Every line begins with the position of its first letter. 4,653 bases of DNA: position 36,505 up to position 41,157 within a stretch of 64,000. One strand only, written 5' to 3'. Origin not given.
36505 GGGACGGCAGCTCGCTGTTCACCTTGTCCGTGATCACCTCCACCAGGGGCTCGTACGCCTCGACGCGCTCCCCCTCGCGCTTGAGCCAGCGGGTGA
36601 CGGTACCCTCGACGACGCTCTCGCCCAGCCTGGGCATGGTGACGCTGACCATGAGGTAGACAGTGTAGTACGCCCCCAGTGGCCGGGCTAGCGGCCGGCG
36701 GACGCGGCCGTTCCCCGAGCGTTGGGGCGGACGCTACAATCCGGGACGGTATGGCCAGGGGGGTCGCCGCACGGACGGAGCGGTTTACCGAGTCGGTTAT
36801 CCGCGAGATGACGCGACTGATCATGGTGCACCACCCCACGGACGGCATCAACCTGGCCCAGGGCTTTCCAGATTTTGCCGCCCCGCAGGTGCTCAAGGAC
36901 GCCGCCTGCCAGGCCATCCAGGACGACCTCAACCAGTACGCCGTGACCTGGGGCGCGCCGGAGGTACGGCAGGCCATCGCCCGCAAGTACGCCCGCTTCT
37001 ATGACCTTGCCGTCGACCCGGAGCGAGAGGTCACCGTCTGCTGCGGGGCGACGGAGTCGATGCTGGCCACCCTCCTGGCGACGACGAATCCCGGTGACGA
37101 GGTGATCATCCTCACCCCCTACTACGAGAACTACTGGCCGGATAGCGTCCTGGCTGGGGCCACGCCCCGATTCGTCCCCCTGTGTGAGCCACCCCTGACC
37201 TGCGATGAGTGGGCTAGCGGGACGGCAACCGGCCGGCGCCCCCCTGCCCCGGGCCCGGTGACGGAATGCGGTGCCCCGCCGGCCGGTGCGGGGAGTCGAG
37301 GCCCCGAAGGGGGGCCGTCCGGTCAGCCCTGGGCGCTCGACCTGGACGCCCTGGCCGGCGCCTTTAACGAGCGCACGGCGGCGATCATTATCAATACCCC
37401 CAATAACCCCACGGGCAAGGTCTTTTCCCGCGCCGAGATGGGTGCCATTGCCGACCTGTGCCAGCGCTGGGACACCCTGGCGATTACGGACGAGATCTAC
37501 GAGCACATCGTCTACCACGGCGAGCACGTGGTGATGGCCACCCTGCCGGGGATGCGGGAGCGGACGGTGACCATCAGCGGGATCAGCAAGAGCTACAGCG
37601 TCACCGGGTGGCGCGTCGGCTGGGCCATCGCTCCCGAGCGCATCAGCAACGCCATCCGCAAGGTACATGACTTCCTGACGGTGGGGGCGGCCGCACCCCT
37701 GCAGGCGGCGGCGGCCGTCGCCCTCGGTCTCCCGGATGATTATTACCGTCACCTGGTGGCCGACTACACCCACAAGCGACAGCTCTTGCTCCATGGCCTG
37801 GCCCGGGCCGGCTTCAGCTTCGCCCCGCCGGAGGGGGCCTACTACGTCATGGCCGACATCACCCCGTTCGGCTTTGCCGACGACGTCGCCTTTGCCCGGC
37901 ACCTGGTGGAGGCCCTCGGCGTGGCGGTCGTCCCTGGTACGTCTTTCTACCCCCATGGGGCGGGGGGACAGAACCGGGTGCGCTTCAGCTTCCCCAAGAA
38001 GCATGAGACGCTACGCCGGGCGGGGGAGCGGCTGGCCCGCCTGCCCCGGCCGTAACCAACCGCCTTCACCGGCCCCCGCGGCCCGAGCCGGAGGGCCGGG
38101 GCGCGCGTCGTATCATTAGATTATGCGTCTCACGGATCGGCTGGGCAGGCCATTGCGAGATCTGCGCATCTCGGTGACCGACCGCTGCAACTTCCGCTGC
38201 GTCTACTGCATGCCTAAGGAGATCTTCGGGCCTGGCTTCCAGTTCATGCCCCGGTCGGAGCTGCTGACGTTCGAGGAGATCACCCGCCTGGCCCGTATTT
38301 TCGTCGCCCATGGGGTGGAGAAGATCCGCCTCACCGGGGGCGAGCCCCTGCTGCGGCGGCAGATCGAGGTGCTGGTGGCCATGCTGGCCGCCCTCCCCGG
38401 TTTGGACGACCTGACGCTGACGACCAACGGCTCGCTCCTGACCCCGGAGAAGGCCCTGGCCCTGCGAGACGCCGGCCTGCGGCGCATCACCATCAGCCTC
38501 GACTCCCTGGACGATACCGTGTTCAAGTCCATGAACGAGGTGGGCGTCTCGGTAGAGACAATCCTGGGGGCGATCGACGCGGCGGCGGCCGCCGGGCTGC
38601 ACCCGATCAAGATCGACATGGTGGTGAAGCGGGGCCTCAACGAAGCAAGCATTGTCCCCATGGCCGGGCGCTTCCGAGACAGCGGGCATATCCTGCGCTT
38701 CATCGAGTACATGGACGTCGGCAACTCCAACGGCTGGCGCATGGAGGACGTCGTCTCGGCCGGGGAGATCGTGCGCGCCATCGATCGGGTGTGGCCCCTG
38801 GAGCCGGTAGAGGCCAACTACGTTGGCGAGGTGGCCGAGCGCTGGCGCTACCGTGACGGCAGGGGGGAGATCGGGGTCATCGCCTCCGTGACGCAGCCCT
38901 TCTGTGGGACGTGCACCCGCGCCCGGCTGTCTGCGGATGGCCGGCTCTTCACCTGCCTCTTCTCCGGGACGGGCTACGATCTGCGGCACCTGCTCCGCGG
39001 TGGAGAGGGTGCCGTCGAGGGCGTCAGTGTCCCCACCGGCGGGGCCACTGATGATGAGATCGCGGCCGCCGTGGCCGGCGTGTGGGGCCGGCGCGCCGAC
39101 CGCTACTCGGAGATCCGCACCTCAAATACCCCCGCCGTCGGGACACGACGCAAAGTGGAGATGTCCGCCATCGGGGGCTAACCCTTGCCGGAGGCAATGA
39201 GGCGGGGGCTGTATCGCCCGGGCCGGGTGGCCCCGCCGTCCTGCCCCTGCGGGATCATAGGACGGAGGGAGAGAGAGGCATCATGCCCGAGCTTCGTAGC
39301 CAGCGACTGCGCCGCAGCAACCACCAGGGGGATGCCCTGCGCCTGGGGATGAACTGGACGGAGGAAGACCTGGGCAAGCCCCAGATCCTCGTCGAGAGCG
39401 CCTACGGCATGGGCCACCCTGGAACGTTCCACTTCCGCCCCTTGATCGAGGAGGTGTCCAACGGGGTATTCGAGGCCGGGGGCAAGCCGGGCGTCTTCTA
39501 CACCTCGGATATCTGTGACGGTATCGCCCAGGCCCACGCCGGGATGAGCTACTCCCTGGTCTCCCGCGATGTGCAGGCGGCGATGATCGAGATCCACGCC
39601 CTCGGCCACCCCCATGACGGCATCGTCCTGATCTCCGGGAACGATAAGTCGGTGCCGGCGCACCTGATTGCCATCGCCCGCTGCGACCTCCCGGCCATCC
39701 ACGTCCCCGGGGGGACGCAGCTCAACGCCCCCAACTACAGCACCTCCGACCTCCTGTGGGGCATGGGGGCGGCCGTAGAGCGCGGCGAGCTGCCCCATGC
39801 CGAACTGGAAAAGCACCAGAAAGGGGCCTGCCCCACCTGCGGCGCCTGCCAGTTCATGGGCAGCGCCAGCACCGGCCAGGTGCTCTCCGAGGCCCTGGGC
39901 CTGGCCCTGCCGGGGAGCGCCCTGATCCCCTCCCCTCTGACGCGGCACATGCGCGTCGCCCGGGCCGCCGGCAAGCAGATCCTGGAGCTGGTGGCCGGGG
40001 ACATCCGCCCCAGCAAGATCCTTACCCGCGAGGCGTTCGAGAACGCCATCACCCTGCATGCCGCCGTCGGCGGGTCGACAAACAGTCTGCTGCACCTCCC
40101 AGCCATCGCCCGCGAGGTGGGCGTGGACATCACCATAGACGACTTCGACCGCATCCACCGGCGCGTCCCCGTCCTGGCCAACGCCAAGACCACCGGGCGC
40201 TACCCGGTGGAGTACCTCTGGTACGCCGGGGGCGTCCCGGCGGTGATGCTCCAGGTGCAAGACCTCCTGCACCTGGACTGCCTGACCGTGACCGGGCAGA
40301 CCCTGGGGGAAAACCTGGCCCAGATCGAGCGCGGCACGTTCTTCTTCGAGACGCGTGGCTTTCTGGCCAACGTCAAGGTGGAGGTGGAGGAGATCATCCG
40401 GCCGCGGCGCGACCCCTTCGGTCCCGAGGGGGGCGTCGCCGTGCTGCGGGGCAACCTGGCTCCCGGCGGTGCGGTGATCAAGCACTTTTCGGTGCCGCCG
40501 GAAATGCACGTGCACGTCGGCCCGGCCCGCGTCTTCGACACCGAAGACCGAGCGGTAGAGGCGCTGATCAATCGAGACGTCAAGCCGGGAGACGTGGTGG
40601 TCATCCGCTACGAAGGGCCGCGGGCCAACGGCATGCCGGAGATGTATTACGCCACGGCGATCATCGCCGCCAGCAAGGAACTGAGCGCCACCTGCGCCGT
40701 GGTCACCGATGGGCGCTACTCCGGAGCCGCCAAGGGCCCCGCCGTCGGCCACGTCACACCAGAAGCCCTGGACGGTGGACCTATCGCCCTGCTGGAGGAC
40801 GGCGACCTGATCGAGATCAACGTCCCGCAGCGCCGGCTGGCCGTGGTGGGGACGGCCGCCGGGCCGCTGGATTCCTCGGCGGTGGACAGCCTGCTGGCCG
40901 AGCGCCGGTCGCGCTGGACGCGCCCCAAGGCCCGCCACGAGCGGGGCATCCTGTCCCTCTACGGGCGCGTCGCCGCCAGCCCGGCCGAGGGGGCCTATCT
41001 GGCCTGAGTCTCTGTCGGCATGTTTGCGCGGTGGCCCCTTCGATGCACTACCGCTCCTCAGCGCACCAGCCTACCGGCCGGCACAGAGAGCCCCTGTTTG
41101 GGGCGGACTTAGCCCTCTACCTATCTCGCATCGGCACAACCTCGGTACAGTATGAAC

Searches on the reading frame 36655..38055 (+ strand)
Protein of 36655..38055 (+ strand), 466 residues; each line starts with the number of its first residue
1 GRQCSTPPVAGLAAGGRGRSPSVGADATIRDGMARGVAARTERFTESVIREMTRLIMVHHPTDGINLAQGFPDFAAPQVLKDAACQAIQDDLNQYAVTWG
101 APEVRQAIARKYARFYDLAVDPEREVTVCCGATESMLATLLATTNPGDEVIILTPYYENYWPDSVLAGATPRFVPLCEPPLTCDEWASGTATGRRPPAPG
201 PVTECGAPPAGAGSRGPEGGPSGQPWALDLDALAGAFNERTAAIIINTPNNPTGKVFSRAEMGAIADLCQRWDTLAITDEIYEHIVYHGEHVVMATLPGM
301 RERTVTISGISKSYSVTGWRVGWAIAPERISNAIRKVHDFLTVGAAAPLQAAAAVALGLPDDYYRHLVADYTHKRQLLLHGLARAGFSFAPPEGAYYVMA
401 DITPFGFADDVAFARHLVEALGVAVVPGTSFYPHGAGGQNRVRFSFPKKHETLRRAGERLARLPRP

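Call 42: search_protein_families(library=pfam, proteins=[window:36655-38055:+], max_evalue=0.0001)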
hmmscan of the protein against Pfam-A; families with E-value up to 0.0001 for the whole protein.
window:36655-38055:+ (466 aa): 1 family
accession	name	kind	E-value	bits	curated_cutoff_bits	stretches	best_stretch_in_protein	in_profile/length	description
PF00155.27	Aminotran_1_2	-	9.5e-60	203.1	19.7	2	226-460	126-361/361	Aminotransferase class I and II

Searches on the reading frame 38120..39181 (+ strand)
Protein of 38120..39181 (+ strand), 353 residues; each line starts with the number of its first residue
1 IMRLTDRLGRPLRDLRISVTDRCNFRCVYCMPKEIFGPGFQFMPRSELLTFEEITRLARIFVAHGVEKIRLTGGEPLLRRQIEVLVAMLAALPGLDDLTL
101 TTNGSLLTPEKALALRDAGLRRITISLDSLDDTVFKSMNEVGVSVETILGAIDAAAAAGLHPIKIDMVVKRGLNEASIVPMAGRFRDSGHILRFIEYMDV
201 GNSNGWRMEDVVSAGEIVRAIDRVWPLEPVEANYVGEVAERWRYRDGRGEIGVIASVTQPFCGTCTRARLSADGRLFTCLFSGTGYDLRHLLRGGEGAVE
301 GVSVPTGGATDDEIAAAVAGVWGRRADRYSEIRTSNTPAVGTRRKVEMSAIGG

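Call 42: search_protein_families(library=pfam, proteins=[window:38120-39181:+], max_evalue=0.0001)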
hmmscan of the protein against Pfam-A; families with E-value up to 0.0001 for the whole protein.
window:38120-39181:+ (353 aa): 2 families
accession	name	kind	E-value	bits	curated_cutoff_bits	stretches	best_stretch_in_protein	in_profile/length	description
PF04055.27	Radical_SAM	-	7.5e-36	124.2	29.5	1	17-180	1-161/166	Radical SAM superfamily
PF06463.18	Mob_synth_C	-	2.2e-33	115.4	37.4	1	192-297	3-107/128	Molybdenum Cofactor Synthesis C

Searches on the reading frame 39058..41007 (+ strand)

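Call 42: search_protein_families(library=pfam, proteins=[window:39058-41007:+], max_evalue=0.0001)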
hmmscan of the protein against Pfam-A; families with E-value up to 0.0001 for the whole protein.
window:39058-41007:+ (649 aa): 2 families
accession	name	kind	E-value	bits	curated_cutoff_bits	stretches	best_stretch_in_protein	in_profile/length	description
PF00920.27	ILVD_EDD_N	-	6.5e-106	354.5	27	1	107-419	1-316/316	Dihydroxy-acid/6-phosphogluconate dehydratase N-terminal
PF24877.1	ILV_EDD_C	-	1.3e-60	204.5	27.7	1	445-646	1-191/191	Dihydroxy-acid/6-phosphogluconate dehydratase C-terminal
